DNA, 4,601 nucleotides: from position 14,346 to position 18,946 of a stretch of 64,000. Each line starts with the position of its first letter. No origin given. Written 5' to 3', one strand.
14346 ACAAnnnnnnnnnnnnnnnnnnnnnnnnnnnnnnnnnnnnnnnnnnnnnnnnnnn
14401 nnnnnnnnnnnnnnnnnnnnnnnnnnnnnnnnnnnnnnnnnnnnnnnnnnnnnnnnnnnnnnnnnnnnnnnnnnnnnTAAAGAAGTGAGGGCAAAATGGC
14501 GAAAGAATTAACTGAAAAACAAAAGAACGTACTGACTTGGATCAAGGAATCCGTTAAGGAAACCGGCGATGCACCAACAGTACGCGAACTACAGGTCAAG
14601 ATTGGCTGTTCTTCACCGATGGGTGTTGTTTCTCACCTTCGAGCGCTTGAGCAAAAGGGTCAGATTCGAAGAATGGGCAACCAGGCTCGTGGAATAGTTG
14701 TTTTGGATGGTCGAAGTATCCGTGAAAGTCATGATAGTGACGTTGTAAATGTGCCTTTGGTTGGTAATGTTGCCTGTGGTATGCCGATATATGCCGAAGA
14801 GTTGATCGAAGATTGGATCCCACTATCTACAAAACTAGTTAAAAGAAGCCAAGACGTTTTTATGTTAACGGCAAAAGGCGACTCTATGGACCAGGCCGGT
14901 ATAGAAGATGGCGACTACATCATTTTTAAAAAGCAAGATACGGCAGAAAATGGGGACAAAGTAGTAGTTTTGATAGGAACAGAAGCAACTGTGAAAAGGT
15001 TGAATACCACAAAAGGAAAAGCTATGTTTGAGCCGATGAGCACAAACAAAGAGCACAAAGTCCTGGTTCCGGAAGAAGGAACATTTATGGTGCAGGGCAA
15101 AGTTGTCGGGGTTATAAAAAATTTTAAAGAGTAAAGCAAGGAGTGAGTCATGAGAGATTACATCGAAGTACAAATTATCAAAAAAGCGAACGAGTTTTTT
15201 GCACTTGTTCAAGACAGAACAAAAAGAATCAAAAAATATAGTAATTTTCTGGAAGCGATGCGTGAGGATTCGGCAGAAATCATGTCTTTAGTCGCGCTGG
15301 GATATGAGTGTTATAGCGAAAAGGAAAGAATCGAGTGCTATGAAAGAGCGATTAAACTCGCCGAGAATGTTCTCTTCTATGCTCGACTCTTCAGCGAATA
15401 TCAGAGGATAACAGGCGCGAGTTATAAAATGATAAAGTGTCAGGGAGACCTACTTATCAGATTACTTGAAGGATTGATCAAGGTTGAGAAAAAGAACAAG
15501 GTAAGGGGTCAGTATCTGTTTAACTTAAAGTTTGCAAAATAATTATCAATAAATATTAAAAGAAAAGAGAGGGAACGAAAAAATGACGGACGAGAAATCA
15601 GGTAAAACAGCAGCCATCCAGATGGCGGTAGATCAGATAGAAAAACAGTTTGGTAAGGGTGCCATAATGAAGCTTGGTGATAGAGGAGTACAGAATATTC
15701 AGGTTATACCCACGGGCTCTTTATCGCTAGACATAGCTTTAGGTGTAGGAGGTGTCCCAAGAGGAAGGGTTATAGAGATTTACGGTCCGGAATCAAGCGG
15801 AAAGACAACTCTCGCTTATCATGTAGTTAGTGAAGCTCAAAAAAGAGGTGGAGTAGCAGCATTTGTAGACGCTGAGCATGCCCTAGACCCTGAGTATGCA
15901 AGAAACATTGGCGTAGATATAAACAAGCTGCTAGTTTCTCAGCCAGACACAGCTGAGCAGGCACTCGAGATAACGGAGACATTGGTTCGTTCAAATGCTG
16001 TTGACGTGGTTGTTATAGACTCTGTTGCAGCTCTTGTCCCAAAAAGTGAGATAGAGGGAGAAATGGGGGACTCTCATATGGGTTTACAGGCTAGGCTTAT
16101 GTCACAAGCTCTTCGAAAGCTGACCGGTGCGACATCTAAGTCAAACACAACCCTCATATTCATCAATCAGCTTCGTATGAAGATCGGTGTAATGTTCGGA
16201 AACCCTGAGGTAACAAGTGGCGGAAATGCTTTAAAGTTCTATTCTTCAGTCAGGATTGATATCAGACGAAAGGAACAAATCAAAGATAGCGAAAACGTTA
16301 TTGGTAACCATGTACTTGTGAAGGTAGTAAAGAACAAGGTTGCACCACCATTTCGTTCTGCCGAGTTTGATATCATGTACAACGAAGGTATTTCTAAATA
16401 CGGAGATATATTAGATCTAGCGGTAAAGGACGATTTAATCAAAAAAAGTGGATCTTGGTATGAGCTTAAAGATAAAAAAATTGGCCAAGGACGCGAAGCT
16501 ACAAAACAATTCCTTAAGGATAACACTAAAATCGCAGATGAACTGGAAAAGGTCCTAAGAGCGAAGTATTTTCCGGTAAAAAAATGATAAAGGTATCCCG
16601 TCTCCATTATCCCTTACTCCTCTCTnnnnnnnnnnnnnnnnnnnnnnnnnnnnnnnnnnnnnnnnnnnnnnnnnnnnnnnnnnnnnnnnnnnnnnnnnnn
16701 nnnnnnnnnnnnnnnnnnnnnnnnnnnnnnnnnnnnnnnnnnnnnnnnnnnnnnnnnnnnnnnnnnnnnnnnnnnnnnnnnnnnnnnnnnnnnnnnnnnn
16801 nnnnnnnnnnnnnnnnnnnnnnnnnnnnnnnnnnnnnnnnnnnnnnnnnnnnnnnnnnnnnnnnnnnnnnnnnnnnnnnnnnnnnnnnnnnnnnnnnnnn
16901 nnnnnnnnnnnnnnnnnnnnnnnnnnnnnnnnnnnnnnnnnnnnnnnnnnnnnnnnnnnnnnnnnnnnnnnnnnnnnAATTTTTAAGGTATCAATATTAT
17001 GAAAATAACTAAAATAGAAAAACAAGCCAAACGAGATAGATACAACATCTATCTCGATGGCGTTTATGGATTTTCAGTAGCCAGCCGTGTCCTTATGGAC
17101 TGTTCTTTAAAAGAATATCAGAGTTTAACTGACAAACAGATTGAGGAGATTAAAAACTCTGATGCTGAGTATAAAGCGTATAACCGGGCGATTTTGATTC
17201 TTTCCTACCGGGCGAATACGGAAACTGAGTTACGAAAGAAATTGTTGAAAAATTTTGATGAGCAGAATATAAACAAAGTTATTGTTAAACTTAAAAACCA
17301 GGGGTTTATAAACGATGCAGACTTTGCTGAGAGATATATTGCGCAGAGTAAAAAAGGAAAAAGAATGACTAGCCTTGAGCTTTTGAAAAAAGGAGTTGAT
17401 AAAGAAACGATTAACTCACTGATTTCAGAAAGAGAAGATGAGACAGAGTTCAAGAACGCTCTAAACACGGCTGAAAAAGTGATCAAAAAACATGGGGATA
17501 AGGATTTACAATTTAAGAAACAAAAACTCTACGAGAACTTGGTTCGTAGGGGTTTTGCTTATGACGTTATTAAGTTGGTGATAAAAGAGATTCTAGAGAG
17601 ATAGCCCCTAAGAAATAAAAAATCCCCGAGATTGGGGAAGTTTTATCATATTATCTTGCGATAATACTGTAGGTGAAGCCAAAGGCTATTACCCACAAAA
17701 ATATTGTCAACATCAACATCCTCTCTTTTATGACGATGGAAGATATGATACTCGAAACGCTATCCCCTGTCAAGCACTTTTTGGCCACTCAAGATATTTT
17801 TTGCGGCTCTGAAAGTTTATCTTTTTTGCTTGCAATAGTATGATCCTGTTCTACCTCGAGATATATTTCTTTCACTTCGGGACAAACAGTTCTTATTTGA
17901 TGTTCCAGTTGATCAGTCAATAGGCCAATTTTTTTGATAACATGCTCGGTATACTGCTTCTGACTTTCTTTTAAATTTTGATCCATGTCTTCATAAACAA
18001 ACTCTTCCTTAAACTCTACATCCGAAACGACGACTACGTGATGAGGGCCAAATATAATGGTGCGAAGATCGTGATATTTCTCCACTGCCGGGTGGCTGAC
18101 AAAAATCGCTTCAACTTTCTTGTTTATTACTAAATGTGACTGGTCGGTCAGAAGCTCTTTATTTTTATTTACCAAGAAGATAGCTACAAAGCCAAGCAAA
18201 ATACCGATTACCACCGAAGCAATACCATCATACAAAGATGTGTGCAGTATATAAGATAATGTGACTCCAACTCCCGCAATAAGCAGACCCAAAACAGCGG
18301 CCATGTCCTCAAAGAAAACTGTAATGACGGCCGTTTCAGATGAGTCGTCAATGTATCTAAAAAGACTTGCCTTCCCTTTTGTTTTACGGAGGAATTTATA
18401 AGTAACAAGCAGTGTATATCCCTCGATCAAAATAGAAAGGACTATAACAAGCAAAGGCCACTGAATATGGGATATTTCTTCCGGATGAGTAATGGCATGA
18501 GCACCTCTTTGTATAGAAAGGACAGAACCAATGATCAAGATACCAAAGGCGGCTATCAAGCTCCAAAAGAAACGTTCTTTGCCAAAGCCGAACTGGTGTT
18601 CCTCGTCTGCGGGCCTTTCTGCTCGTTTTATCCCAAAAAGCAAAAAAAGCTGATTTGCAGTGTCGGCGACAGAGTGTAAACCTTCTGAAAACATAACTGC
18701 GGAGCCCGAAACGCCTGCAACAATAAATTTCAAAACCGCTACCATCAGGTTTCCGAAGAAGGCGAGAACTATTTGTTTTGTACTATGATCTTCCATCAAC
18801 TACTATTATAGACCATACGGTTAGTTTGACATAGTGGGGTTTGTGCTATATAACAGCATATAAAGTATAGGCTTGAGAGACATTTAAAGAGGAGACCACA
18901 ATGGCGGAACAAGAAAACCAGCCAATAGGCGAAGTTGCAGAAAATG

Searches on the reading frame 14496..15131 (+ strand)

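Call 91: search_protein_families(library=pfam, proteins=[window:14496-15131:+], max_evalue=0.001)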
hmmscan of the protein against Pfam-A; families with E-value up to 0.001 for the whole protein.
window:14496-15131:+ (212 aa): 2 families
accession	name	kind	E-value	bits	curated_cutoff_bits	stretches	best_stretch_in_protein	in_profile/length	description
PF00717.28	Peptidase_S24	-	8.2e-26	90.4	23.3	1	87-204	1-116/116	Peptidase S24-like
PF01726.22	LexA_DNA_bind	-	2.8e-20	72.3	23.7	1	3-66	2-65/65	LexA DNA binding domain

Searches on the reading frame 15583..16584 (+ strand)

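Call 91: search_protein_families(library=pfam, proteins=[window:15583-16584:+], max_evalue=0.001)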
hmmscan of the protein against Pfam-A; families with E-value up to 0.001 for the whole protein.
window:15583-16584:+ (334 aa): 11 families
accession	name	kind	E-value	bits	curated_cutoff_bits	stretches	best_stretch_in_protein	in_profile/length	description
PF00154.27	RecA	-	3.1e-140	466.5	27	1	11-271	2-262/262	recA bacterial DNA recombination protein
PF21096.2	RecA_C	-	1.4e-22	80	27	1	274-329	1-56/57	RecA C-terminal domain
PF08423.17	Rad51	-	1.4e-08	34.7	22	1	38-230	4-212/244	Rad51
PF06745.19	ATPase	-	1.2e-07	31.8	26.6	1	43-199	2-166/231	KaiC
PF01637.24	ATPase_2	-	9.6e-06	26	33.2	1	62-148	21-119/225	ATPase domain predominantly from Archaea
PF00004.35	AAA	-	4.3e-05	24.4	21.2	1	66-192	3-105/131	ATPase family associated with various cellular activities (AAA)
PF02283.22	CobU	-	7.6e-05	22.8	27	1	66-195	3-122/168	Cobinamide kinase / cobinamide phosphate guanyltransferase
PF13191.12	AAA_16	-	0.00011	23.1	32.6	1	59-196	22-140/167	AAA ATPase domain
PF13479.12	AAA_24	-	0.00011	22.5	27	1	62-152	3-77/195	AAA domain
PF13481.12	AAA_25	-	0.00015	21.9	27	0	58-153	30-157/195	AAA domain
PF13401.12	AAA_22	-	0.00032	21.4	27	0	62-155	6-97/130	AAA domain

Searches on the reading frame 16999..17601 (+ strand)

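Call 91: search_protein_families(library=pfam, proteins=[window:16999-17601:+], max_evalue=0.001)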
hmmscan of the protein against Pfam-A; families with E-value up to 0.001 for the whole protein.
window:16999-17601:+ (201 aa): 3 families
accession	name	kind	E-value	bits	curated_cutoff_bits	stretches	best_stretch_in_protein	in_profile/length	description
PF21982.2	RecX_HTH1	-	1.8e-12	47.4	26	1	60-98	1-40/40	RecX, first three-helix domain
PF21981.2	RecX_HTH3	-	6.5e-09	36.3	26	1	148-195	1-48/48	RecX, third three-helix domain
PF02631.22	RecX_HTH2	-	2.7e-05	24.8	26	1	105-139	1-39/42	RecX, second three-helix domain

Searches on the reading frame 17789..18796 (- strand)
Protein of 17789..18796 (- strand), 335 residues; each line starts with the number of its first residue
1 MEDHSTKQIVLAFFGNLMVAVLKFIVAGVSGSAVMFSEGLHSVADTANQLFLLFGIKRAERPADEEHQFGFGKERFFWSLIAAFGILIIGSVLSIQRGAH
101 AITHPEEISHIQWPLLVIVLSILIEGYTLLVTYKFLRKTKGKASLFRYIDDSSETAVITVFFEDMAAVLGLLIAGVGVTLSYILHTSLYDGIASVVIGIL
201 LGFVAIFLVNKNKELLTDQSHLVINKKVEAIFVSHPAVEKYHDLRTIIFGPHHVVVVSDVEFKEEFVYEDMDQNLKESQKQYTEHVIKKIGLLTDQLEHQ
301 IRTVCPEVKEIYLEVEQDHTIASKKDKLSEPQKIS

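Call 91: search_protein_families(library=pfam, proteins=[window:17789-18796:-], max_evalue=0.001)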
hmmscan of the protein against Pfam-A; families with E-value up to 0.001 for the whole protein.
window:17789-18796:- (335 aa): 1 family
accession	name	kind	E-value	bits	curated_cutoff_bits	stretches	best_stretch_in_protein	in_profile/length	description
PF01545.26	Cation_efflux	-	1.7e-32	113.3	26.6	1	10-214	2-195/198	Cation efflux family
